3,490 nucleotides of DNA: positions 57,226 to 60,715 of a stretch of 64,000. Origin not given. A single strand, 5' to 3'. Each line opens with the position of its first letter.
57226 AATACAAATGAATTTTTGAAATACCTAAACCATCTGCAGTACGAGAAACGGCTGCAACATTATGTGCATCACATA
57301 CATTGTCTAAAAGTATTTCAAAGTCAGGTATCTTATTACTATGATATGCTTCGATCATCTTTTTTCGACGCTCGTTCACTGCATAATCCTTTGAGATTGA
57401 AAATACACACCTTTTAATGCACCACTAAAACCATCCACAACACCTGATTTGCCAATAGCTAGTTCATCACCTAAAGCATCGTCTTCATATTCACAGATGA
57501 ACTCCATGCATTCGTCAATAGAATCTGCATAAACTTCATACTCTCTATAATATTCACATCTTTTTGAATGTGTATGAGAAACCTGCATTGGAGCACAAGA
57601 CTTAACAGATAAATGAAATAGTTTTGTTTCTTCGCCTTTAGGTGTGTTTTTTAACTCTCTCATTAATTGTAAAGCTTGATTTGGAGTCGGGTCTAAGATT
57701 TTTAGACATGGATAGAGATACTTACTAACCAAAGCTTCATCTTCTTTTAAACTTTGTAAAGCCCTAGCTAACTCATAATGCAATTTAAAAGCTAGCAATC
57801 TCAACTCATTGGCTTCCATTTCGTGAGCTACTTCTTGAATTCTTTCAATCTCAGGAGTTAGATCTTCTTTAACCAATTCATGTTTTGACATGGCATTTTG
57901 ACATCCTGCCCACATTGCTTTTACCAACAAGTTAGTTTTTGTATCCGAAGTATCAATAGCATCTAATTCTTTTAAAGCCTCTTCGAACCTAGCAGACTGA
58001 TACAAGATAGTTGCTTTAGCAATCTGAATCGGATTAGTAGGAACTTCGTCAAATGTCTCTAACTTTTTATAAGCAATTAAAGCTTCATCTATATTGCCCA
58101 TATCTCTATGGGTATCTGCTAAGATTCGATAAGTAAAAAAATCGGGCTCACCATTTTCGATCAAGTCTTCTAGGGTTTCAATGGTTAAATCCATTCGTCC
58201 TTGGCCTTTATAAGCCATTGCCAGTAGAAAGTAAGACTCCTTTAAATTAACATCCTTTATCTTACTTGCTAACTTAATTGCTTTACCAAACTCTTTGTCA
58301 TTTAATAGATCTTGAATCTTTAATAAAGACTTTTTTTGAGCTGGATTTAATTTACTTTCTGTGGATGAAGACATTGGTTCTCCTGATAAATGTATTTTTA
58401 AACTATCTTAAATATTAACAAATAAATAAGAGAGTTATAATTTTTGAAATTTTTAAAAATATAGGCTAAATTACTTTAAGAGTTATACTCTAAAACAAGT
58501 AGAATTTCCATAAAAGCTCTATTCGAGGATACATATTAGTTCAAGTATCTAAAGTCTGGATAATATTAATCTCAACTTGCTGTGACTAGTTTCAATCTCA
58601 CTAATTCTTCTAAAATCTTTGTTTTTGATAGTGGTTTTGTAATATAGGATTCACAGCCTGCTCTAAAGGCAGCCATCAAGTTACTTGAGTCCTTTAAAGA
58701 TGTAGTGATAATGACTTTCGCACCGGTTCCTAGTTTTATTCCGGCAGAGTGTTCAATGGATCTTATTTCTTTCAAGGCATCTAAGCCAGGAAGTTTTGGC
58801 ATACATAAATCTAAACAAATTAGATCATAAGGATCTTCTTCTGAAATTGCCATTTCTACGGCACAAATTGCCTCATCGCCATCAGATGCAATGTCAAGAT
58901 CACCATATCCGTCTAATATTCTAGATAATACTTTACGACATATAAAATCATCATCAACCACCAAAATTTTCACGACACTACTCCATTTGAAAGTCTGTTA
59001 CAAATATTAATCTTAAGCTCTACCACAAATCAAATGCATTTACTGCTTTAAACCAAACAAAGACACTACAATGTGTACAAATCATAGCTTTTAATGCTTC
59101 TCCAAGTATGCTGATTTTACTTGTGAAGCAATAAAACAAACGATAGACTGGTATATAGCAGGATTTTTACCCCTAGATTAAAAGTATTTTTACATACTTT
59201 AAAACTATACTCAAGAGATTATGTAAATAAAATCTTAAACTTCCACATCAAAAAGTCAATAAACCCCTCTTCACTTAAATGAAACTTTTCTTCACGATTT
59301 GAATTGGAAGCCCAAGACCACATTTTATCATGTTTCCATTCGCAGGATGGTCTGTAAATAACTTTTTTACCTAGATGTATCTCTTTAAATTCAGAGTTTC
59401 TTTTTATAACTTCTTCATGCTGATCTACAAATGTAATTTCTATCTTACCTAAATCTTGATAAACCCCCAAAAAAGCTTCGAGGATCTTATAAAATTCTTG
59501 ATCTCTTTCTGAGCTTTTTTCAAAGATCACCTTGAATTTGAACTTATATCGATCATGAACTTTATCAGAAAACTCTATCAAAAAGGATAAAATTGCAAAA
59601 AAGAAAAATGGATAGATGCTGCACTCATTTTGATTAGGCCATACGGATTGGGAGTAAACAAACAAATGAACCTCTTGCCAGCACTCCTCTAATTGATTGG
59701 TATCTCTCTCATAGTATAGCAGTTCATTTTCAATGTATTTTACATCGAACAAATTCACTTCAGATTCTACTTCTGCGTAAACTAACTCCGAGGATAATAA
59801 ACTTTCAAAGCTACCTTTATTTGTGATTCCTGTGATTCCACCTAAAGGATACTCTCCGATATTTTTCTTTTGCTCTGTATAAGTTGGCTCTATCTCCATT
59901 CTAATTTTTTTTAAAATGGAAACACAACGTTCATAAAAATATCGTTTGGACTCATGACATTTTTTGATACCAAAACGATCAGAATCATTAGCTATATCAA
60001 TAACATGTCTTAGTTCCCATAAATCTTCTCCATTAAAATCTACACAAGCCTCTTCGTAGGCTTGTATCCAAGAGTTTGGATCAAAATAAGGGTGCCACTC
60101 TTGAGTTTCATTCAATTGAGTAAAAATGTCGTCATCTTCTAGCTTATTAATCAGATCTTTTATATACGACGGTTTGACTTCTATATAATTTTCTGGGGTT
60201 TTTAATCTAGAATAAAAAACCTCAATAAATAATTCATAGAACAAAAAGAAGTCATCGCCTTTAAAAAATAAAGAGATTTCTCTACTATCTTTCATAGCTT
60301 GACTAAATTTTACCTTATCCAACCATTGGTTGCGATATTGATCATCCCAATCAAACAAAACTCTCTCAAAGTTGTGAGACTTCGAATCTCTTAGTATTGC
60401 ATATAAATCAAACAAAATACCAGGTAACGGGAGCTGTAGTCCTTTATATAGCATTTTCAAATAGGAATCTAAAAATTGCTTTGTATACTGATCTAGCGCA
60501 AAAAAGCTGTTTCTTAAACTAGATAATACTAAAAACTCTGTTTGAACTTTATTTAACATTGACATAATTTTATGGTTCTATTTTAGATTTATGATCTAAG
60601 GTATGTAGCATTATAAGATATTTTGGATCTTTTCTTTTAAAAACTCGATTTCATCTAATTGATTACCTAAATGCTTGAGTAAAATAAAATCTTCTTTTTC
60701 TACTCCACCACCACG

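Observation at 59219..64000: Three-gene operon centred on a MoxR/McrB-like AAA_5 ATPase with two large domain-less partners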

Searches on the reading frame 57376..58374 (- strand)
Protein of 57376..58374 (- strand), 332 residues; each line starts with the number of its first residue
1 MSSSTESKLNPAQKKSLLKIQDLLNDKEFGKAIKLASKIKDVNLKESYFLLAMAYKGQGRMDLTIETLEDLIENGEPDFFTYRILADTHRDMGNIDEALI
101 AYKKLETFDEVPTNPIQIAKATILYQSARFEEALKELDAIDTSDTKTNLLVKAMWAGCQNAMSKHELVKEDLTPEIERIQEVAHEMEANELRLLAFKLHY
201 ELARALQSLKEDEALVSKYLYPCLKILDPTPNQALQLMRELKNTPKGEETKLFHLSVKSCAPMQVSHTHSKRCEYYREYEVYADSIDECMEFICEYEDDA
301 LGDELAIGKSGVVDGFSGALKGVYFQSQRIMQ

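Call 3: search_protein_families(library=pfam, proteins=[window:57376-58374:-], max_evalue=1)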
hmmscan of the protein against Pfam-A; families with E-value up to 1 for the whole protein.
window:57376-58374:- (332 aa): 16 families
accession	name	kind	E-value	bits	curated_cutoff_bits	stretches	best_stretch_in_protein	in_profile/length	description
PF13181.12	TPR_8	-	6e-07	29.6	25.7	2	46-73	2-29/34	Tetratricopeptide repeat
PF13428.12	TPR_14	-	1.6e-05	25.6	23.5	0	82-105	4-27/44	Tetratricopeptide repeat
PF07719.23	TPR_2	-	2e-05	24.8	27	1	81-105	3-27/34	Tetratricopeptide repeat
PF13174.12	TPR_6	-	5.4e-05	24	26.3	1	46-74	1-29/33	Tetratricopeptide repeat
PF13424.12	TPR_12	-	0.00015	22.3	30.1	1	50-104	8-70/77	Tetratricopeptide repeat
PF20308.4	TPR-S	-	0.00035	21.5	27.6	1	29-92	2-64/102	Tetratricopeptide Repeats-Sensor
PF00515.34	TPR_1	-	0.00038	20.6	27.8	1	85-104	7-26/34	Tetratricopeptide repeat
PF14559.12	TPR_19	-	0.013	16.2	25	1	92-146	4-57/68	Tetratricopeptide repeat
PF13432.12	TPR_16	-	0.017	16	32.7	0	50-114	2-64/65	Tetratricopeptide repeat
PF25058.1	ARM_TT21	-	0.017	15.5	27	1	44-144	23-124/155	Tetratricopeptide repeat protein 21 ARM repeat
PF13176.12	TPR_7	-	0.027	15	27.9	0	84-104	4-24/36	Tetratricopeptide repeat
PF17004.11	SRP_TPR_like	-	0.04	14.4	35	1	69-146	6-68/109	Putative TPR-like repeat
PF13041.12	PPR_2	-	0.07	13.7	30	0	54-87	12-46/50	PPR repeat family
PF13431.12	TPR_17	-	0.21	12.4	24.4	0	46-60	14-28/34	Tetratricopeptide repeat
PF13374.12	TPR_10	-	0.6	10.7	27.5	0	85-103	8-26/42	Tetratricopeptide repeat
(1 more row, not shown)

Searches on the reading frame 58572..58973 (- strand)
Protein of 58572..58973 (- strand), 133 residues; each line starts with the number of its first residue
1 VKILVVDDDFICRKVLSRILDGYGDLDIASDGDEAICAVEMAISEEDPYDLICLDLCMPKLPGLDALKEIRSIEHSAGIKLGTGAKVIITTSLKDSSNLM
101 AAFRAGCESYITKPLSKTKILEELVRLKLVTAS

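Call 3: search_protein_families(library=pfam, proteins=[window:58572-58973:-], max_evalue=1)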
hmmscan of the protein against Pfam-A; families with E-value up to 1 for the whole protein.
window:58572-58973:- (133 aa): 2 families
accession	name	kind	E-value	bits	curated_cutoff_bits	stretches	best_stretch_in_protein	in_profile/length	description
PF00072.30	Response_reg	-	1.2e-18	67.7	30.2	1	3-123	1-109/111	Response regulator receiver domain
PF04846.18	Herpes_pp38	-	0.14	12.6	26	1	74-106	27-57/63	Herpesvirus pp38 phosphoprotein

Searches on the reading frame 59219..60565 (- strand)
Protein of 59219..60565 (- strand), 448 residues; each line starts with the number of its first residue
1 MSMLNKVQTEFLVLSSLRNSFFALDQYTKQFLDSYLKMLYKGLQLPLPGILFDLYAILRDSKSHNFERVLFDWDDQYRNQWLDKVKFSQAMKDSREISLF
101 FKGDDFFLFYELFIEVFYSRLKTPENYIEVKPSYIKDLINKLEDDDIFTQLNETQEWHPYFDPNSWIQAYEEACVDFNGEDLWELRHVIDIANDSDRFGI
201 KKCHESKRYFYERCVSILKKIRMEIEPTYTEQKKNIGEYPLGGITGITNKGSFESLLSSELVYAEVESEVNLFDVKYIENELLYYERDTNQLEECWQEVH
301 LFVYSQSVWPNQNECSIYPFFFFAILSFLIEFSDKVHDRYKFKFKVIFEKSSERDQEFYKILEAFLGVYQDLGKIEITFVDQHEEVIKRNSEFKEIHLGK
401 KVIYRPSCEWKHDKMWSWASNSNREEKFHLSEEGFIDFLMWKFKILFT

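Call 3: search_protein_families(library=pfam, proteins=[window:59219-60565:-], max_evalue=1)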
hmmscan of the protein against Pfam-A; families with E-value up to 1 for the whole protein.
window:59219-60565:- (448 aa): 2 families
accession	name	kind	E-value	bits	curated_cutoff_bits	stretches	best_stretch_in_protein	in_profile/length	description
PF19997.5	ivWA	-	3.3e-11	43.3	35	1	240-292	1-57/253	vWA domain found in the FtsH ternary systems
PF19996.4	ivWA-helical_N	-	0.22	11.4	27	1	177-207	221-251/270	N-terminal helical region fused to the FtsH ternary system vWA domain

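Call 4: search_protein_families(library=padloc, proteins=[window:59219-60565:-], max_evalue=1)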
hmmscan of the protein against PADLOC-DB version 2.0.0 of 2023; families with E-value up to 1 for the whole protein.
window:59219-60565:- (448 aa): 1 family
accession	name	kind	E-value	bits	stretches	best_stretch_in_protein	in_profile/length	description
PDLC01175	CorA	-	0.0042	14.8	1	144-223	165-232/245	CorA-like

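Call 5: search_protein_families(library=ncbifam, proteins=[window:59219-60565:-], max_evalue=1)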
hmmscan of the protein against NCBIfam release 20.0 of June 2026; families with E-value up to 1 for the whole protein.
window:59219-60565:- (448 aa): 0 families

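Call 16: find_homologous_proteins(query=window:59222-60565:-, max_evalue=0.001)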
Query window:59222-60565:- (448 aa): 3 proteins with E <= 0.001 among 2173 candidates.
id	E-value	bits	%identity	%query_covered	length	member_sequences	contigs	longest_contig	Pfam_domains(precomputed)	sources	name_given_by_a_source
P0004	0.0e+0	1022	100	100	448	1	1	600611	PF19997.5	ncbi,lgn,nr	ncbi:MAG: hypothetical protein KC646_02200 [Candidatus Cloacimonetes bacterium]|nr:hypothetical prot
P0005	2.3e-228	777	75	100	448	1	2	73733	PF19997.5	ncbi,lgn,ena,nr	ncbi:MAG: hypothetical protein COB02_14345 [Candidatus Cloacimonadota bacterium]|nr:MAG: hypothetica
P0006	4.3e-47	179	28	89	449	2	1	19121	PF19997.5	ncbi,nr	ncbi:MAG: hypothetical protein H3C47_11575 [Candidatus Cloacimonetes bacterium]|nr:hypothetical prot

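Call 19: find_encoding_contigs(protein=P0006, flank=10000, max_places=3)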
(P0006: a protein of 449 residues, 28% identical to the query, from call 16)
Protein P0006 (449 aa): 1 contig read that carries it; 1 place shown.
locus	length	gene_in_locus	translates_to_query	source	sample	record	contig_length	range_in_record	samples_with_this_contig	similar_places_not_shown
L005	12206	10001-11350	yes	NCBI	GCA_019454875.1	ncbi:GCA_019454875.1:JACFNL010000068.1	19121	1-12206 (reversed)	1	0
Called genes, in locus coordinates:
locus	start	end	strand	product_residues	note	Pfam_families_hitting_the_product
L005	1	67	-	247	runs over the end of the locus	PF03009:GDPD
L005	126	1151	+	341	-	PF01820:Dala_Dala_lig_N (weak), PF02655:ATP-grasp_3 (weak), PF02222:ATP-grasp (weak), PF07478:Dala_Dala_lig_C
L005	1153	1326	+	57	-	-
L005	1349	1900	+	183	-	PF13353:Fer4_12, PF04055:Radical_SAM (weak)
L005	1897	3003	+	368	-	-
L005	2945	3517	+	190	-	PF20000:fvmX2 (faint), PF20003:fvmX5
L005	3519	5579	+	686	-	PF00004:AAA, PF01434:Peptidase_M41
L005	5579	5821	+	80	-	PF20002:fvmX3-analog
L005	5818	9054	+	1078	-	-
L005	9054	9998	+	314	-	PF20030:bpMoxR, PF01078:Mg_chelatase (weak), PF13191:AAA_16 (faint), PF13401:AAA_22 (faint), PF00004:AAA (weak), PF07728:AAA_5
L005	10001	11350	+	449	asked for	PF19997:ivWA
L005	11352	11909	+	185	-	PF00588:SpoU_methylase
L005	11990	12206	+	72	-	?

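Call 29: search_protein_families(library=pfam, proteins=[L005:5818-9051:+, P0006], max_evalue=0.1)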
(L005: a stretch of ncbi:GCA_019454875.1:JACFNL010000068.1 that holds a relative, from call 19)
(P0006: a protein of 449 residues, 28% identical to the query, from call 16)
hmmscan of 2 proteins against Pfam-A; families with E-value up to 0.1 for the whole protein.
L005:5818-9051:+ (1078 aa): 3 families
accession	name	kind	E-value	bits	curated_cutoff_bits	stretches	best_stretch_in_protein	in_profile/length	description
PF20005.5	fvmX7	-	0.0024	17.4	24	1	174-338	207-381/421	FtsH ternary system domain X7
PF13181.12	TPR_8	-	0.0028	18.1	25.7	0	935-964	2-31/34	Tetratricopeptide repeat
PF07719.23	TPR_2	-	0.061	13.9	27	0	483-502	4-23/34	Tetratricopeptide repeat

P0006 (449 aa): 1 family
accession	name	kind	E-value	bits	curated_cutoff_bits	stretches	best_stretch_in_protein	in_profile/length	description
PF19997.5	ivWA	-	4.9e-12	46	35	1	241-294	1-56/253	vWA domain found in the FtsH ternary systems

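Call 31: search_solved_structures(query=A3, max_evalue=10)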
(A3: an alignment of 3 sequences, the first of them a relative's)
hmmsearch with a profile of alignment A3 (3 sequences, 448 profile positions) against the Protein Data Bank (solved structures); distinct sequences matched with E-value up to 10: 0.

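Call 34: find_related_loci(query=A3, collection=genome_contigs, flank=10000)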
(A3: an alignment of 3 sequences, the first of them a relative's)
Query A3 (448 aa) in genome_contigs; peptide patterns used: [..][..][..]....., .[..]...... (x = any residue, [..] = any of these).
57 stretches matched a pattern; 2 encode a relative of the query (tblastn E <= 1e-3); 2 distinct loci.
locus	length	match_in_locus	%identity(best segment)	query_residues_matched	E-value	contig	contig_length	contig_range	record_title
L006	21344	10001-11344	75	1-448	0e+0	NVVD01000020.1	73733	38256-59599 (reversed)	MAG: Candidatus Cloacimonadota bacterium isolate NORP72 Contig_source1382A_949, whole genome shotgun sequence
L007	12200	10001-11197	28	4-401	4e-51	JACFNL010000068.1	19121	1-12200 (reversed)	MAG: Candidatus Cloacimonadota bacterium isolate BROCD023 NODE_2121_length_19121_cov_5.380153, whole genome shotgun sequ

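Call 54: find_homologous_proteins(query=A7, max_evalue=0.001)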
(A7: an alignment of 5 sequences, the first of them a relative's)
Query A7 (5 sequences) (448 aa, profile of the alignment): 5 proteins with E <= 0.001 among 4489 candidates.
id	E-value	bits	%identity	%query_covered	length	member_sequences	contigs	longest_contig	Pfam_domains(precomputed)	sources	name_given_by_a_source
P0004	8.5e-214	728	100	100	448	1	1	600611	PF19997.5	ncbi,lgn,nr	ncbi:MAG: hypothetical protein KC646_02200 [Candidatus Cloacimonetes bacterium]|nr:hypothetical prot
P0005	1.1e-207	708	75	100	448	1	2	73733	PF19997.5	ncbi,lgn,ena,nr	ncbi:MAG: hypothetical protein COB02_14345 [Candidatus Cloacimonadota bacterium]|nr:MAG: hypothetica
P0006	7.8e-189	646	28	89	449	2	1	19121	PF19997.5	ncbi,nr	ncbi:MAG: hypothetical protein H3C47_11575 [Candidatus Cloacimonetes bacterium]|nr:hypothetical prot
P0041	8.8e-189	646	26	92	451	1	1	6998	PF19997.5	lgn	-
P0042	6.3e-166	571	24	92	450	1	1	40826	PF19997.5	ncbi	-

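Call 55: find_encoding_contigs(protein=P0042, flank=10000, max_places=2)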
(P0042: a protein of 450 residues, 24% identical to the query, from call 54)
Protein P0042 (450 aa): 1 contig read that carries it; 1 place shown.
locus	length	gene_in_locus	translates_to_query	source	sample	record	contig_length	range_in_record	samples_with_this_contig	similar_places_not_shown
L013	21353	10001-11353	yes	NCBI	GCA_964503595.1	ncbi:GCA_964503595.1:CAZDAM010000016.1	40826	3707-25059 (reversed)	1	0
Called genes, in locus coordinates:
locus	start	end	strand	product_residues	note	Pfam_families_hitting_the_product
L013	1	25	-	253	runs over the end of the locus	PF03009:GDPD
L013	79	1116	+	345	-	PF01820:Dala_Dala_lig_N, PF02222:ATP-grasp, PF07478:Dala_Dala_lig_C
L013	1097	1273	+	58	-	-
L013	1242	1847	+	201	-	PF13353:Fer4_12, PF04055:Radical_SAM (weak)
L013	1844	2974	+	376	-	-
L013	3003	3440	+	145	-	PF20003:fvmX5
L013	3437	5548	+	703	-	PF00004:AAA, PF01434:Peptidase_M41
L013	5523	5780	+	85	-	PF20002:fvmX3-analog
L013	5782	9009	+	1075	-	-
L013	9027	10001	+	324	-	PF20030:bpMoxR, PF00158:Sigma54_activat (faint), PF07728:AAA_5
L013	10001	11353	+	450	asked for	PF19997:ivWA (weak)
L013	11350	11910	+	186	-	PF00588:SpoU_methylase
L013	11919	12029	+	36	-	-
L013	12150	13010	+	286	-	PF13529:Peptidase_C39_2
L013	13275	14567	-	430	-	PF00180:Iso_dh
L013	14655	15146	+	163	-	-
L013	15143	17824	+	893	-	-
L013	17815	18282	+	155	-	PF07963:N_methyl (faint)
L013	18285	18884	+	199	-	PF07963:N_methyl (weak)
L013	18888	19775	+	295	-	PF00175:NAD_binding_1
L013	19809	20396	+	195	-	PF13539:Peptidase_M15_4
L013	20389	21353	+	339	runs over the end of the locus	PF13646:HEAT_2 (faint), PF02985:HEAT (faint)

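Call 66: predict_structure(alignment_id=A9)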
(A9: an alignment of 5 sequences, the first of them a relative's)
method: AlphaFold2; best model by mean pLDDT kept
length: 448 residues; sequences in the alignment: 5
mean_pLDDT: 42.9   pTM: 0.42
mean pLDDT of the five models: 42.9, 42.3, 41.5, 41.0, 40.8
residues with pLDDT >= 90: 0; 70-90: 35; 50-70: 106; < 50: 307
segments of 3 or more residues with pLDDT < 50: 1-182, 224-295, 307-317, 383-411, 413-415, 420-425
pLDDT, mean of each block of 10 residues (from residue 1): 31 27 31 35 33 40 30 30 26 27 30 34 32 36 33 27 42 40 53 58 65 55 42 36 37 34 28 27 29 51 53 43 73 61 69 63 76 76 44 28 38 48 50 59 56
secondary structure, 60 per line:
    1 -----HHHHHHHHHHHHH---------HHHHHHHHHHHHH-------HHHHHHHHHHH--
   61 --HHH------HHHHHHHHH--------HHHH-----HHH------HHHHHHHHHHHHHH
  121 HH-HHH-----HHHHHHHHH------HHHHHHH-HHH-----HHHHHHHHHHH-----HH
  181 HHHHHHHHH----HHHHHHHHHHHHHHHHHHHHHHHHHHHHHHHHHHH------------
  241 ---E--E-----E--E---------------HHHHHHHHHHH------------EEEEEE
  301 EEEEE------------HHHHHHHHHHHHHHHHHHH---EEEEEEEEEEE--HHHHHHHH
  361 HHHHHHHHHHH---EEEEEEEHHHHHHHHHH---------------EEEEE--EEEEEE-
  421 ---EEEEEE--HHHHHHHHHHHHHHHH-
elements in order: H6-18 H28-40 H48-58 H72-80 H89-92 H107-122 H132-140 H147-153 H163-173 H179-189 H194-228 H272-282 E295-305 H318-336 E340-350 H353-371 E375-381 H382-391 E407-411 E414-419 E424-429 H432-447
